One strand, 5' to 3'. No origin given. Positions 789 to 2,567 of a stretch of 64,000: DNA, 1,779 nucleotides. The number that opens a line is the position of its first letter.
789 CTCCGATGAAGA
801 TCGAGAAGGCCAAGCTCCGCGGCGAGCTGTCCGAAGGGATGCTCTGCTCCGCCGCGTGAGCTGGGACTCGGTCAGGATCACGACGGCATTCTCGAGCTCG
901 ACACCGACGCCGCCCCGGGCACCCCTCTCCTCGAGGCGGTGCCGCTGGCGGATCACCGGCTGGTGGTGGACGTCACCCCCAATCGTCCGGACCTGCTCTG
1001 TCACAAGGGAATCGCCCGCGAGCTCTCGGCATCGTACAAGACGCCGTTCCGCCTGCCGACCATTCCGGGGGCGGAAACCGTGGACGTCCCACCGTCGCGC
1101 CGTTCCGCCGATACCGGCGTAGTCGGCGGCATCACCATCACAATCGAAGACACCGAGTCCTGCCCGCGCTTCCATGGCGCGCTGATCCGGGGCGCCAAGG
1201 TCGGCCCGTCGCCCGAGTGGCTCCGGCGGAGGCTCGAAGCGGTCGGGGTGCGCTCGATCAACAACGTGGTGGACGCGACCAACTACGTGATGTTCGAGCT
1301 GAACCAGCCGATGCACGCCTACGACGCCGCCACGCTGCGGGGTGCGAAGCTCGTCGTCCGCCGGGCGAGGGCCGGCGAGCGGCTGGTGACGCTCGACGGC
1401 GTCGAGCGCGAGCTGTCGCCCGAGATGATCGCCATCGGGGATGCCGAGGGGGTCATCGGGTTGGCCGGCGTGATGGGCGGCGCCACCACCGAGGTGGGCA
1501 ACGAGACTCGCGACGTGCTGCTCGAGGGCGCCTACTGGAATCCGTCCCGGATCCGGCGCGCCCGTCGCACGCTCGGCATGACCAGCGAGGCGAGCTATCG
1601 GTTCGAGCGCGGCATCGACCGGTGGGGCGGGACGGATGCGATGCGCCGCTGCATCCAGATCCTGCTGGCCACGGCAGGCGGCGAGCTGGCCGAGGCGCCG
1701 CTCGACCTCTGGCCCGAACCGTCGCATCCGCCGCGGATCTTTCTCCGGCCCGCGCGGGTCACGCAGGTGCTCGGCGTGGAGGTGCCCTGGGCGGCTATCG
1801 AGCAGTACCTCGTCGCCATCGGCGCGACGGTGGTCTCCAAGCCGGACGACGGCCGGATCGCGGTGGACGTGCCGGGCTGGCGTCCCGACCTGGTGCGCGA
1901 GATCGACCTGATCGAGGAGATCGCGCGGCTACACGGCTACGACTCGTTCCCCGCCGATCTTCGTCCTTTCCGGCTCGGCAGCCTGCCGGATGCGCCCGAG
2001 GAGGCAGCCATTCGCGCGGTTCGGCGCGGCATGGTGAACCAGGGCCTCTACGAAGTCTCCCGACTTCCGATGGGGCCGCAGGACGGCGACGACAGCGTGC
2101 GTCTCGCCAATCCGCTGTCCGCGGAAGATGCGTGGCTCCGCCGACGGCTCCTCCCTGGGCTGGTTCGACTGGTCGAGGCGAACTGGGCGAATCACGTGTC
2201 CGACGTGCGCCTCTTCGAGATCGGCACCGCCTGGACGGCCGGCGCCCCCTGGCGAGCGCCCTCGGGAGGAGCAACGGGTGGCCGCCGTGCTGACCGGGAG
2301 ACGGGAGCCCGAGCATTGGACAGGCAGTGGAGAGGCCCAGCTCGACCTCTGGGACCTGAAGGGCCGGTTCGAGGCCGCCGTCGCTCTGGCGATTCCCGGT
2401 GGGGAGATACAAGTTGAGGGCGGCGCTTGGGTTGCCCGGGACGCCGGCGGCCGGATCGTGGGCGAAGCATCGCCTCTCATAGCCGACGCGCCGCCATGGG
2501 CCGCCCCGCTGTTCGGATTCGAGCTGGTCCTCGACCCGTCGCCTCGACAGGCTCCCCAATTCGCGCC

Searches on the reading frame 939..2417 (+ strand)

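Call 82: search_protein_families(library=pfam, proteins=[window:939-2417:+], max_evalue=0.00001)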
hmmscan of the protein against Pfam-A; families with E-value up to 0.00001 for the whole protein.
window:939-2417:+ (492 aa): 3 families
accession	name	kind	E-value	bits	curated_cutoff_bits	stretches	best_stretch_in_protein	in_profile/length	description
PF03483.22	B3_4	-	2e-64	216.8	29.3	1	75-247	2-174/174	B3/4 domain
PF03484.21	B5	-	4.7e-19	68.8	28.6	1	267-334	1-67/67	tRNA synthetase B5 domain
PF17759.6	tRNA_synthFbeta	-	1e-12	48.4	22.4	1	351-432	15-106/214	Phenylalanyl tRNA synthetase beta chain CLM domain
